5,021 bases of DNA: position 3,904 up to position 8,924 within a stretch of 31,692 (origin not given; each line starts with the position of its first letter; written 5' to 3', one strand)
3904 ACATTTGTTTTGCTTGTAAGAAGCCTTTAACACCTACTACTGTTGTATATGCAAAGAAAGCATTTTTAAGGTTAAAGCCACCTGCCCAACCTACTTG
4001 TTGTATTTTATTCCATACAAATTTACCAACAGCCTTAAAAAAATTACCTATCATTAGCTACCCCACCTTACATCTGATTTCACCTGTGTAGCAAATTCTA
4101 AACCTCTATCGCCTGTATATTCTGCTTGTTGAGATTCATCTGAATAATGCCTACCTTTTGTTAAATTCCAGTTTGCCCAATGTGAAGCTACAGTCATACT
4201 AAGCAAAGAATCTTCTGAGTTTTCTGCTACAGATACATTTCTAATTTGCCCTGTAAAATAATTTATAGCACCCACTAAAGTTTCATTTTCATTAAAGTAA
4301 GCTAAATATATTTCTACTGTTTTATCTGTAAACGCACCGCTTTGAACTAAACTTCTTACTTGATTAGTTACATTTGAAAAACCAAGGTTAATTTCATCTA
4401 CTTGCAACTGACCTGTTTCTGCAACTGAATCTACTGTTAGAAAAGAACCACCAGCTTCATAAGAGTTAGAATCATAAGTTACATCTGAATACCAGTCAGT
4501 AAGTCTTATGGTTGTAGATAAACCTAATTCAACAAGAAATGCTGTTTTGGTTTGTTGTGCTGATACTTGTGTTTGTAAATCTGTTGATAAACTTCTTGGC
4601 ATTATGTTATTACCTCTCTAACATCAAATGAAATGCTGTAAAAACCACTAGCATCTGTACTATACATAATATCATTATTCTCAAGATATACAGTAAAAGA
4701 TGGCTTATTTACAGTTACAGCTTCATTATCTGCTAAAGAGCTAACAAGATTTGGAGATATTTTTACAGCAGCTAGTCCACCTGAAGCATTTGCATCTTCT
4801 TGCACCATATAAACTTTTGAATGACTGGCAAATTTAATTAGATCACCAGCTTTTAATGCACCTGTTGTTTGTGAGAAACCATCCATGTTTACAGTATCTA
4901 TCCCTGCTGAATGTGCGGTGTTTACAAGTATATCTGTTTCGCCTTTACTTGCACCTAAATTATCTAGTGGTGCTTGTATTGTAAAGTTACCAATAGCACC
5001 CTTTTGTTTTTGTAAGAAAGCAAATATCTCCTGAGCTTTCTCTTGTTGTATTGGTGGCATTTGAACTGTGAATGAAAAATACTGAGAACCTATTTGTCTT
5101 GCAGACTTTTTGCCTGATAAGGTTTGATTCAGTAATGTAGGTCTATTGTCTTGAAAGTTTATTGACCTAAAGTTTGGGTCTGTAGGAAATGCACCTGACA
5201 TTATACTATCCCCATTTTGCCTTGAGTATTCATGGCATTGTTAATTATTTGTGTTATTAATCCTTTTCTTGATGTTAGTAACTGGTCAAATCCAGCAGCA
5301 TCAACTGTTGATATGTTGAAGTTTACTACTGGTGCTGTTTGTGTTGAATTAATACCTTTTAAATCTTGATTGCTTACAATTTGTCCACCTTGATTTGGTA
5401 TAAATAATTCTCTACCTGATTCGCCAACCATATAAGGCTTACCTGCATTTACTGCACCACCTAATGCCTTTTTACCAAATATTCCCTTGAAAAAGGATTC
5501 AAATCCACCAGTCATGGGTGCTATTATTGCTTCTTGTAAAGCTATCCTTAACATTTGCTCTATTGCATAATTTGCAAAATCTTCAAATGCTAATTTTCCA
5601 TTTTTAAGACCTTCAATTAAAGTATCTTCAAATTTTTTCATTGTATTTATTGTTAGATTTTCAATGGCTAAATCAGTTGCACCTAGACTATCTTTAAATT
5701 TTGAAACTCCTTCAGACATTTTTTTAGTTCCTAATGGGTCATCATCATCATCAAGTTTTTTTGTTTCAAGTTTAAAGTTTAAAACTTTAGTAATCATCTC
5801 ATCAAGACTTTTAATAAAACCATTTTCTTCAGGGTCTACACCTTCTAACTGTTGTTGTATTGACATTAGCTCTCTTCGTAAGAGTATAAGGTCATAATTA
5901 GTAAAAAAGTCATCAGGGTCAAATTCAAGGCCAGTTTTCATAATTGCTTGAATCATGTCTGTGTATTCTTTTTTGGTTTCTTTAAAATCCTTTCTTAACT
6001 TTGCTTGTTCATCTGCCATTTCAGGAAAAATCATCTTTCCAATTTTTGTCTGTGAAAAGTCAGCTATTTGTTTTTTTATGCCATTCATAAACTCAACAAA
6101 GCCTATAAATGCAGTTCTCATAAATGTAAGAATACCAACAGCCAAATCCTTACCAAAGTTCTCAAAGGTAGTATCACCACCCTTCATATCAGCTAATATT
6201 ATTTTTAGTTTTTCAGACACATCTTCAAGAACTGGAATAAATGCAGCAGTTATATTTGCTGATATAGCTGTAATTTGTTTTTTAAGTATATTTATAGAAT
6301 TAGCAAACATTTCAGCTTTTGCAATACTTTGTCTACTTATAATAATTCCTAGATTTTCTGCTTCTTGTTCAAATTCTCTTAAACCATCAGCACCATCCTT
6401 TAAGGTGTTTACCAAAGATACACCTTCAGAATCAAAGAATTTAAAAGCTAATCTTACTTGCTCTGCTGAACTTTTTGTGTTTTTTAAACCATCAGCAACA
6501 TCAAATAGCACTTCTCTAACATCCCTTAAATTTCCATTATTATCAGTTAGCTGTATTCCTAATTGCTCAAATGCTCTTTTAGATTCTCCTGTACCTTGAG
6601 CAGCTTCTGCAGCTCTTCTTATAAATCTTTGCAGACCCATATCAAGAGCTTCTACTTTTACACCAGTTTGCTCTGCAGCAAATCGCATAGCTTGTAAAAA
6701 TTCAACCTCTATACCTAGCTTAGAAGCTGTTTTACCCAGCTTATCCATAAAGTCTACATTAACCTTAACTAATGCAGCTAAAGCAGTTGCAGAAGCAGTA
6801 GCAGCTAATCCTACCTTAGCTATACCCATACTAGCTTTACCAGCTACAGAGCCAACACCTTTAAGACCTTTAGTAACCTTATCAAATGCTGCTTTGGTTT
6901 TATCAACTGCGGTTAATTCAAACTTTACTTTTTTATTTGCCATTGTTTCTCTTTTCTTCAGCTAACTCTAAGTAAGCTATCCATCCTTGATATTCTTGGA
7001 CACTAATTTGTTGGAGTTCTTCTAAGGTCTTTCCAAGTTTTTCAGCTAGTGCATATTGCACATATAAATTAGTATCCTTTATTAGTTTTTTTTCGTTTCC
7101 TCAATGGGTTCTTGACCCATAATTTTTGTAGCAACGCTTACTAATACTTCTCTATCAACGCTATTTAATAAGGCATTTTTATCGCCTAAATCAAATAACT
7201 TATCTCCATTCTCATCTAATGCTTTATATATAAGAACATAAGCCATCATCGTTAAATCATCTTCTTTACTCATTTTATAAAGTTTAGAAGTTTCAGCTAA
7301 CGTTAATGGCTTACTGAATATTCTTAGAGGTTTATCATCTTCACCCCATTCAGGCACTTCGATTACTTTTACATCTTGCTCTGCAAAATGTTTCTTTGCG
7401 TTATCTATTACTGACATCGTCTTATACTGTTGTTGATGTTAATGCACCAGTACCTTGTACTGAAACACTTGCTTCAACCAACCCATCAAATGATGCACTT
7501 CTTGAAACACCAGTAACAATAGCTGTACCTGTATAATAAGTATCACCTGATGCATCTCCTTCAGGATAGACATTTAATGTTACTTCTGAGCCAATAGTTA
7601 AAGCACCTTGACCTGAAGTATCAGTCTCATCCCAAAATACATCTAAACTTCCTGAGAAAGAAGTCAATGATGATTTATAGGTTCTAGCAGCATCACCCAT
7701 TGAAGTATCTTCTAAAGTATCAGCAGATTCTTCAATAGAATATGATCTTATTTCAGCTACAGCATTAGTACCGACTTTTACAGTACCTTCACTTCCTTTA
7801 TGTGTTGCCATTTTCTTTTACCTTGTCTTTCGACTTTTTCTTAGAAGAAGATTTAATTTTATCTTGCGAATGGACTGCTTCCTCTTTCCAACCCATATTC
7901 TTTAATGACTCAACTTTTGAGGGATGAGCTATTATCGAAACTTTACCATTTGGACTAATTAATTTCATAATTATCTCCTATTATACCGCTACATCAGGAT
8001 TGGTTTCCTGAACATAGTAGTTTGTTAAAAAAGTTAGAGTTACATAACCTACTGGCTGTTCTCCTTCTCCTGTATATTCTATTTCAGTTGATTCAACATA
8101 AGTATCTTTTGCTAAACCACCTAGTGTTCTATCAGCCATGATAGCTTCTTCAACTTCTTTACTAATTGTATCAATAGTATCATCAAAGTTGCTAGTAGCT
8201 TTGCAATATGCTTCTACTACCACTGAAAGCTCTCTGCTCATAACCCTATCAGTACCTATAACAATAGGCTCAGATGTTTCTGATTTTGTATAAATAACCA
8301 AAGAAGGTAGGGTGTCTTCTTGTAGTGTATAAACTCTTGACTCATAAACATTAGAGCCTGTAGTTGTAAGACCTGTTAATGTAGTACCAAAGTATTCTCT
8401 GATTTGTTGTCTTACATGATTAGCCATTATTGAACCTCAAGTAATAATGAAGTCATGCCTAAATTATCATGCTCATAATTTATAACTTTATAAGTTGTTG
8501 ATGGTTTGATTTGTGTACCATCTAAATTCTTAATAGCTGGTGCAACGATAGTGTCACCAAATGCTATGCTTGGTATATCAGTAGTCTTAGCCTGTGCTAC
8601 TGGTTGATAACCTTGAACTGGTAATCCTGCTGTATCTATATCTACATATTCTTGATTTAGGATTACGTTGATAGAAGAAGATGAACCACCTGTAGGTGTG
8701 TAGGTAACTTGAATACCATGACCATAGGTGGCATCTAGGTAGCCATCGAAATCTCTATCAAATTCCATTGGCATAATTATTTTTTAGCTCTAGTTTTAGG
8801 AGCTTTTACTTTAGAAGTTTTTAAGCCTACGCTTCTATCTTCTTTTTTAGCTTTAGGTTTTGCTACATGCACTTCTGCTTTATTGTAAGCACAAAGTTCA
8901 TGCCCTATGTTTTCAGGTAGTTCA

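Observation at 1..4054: The 4 kb with no ORF in the supplied track is one uninterrupted minus-strand frame, the head of a 2,954-aa gene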

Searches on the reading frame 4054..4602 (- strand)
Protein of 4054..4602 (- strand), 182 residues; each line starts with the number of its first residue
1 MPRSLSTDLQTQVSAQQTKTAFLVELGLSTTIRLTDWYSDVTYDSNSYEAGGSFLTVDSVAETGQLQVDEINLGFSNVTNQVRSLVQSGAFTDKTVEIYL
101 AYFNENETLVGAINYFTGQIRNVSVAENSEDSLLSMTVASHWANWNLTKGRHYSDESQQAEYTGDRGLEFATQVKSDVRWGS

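Call 7: search_protein_families(library=pfam, proteins=[window:4054-4602:-], max_evalue=0.01)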
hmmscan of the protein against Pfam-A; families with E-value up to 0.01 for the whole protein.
window:4054-4602:- (182 aa): 1 family
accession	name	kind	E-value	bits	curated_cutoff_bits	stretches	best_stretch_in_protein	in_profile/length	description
PF09931.15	Phage_phiJL001_Gp84_N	-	4e-10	40.5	26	1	7-154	2-145/160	Baseplate hub protein, N-terminal attachment domain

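Call 27: search_protein_families(library=phrogs, proteins=[window:4054-4602:-], max_evalue=0.001)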
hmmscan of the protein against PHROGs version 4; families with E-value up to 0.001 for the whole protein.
window:4054-4602:- (182 aa): 2 families
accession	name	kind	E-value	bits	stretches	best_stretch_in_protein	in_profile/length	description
phrog_2048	-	tail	3.1e-37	129.5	1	4-182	177-360/390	tail protein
phrog_778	-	tail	1.3e-06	29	1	11-129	6-133/287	tail assembly protein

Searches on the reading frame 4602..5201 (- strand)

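Call 7: search_protein_families(library=pfam, proteins=[window:4602-5201:-], max_evalue=0.01)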
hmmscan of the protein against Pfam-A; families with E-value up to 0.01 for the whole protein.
window:4602-5201:- (199 aa): 2 families
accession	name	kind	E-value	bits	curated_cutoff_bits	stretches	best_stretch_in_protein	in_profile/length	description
PF21430.3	DTP-pb9_B-dom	-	6.5e-06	26.5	27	1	101-160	20-78/85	Distal tail protein pb9, B domain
PF21425.3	DTP-pb9_A-dom_N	-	0.0027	18.2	27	1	9-67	13-71/84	Distal tail protein pb9, A domain, N-terminal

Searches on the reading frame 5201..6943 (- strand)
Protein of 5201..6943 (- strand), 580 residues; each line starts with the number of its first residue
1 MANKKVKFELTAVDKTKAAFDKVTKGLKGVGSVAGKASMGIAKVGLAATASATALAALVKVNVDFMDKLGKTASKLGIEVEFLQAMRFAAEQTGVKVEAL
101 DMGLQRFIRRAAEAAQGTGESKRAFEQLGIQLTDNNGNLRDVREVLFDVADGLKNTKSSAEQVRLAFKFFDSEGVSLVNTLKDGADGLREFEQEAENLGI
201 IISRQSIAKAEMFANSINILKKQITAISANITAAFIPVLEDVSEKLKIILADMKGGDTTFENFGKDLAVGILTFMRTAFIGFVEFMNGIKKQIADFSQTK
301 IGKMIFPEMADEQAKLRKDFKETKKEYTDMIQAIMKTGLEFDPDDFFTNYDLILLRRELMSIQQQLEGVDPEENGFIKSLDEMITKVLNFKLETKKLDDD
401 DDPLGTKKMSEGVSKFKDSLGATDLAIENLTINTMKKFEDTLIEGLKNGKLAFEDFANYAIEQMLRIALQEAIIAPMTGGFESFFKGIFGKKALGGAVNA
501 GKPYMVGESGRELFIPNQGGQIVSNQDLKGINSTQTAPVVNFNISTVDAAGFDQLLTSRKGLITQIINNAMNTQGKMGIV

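Call 7: search_protein_families(library=pfam, proteins=[window:5201-6943:-], max_evalue=0.01)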
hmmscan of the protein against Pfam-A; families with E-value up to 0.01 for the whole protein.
window:5201-6943:- (580 aa): 2 families
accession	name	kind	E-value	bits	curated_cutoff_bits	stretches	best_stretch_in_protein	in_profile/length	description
PF09718.15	Tape_meas_lam_C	-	1e-08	35.5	23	1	409-476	7-74/76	Lambda phage tail tape-measure protein (Tape_meas_lam_C)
PF10145.14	PhageMin_Tail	-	9.8e-08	32.5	33.2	1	50-164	88-194/201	Phage-related minor tail protein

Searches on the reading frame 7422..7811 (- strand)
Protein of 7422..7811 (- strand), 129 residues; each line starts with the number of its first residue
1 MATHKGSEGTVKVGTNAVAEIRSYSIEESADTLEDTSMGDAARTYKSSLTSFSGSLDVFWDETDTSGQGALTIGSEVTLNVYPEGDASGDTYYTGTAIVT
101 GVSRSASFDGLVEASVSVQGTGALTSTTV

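Call 7: search_protein_families(library=pfam, proteins=[window:7422-7811:-], max_evalue=0.01)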
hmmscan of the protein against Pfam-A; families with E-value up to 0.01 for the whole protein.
window:7422-7811:- (129 aa): 1 family
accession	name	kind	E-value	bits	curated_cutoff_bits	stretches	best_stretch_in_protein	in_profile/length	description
PF06199.17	Phage_tail_2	-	5.7e-06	26.9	23.8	1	14-125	19-131/132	Phage tail tube protein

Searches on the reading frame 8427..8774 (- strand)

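Call 7: search_protein_families(library=pfam, proteins=[window:8427-8774:-], max_evalue=0.01)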
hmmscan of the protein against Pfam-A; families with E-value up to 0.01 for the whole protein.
window:8427-8774:- (115 aa): 1 family
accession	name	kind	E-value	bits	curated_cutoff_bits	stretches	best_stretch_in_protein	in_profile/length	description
PF05354.17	Phage_attach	-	2.6e-09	38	26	1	8-111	3-97/99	Phage Head-Tail Attachment protein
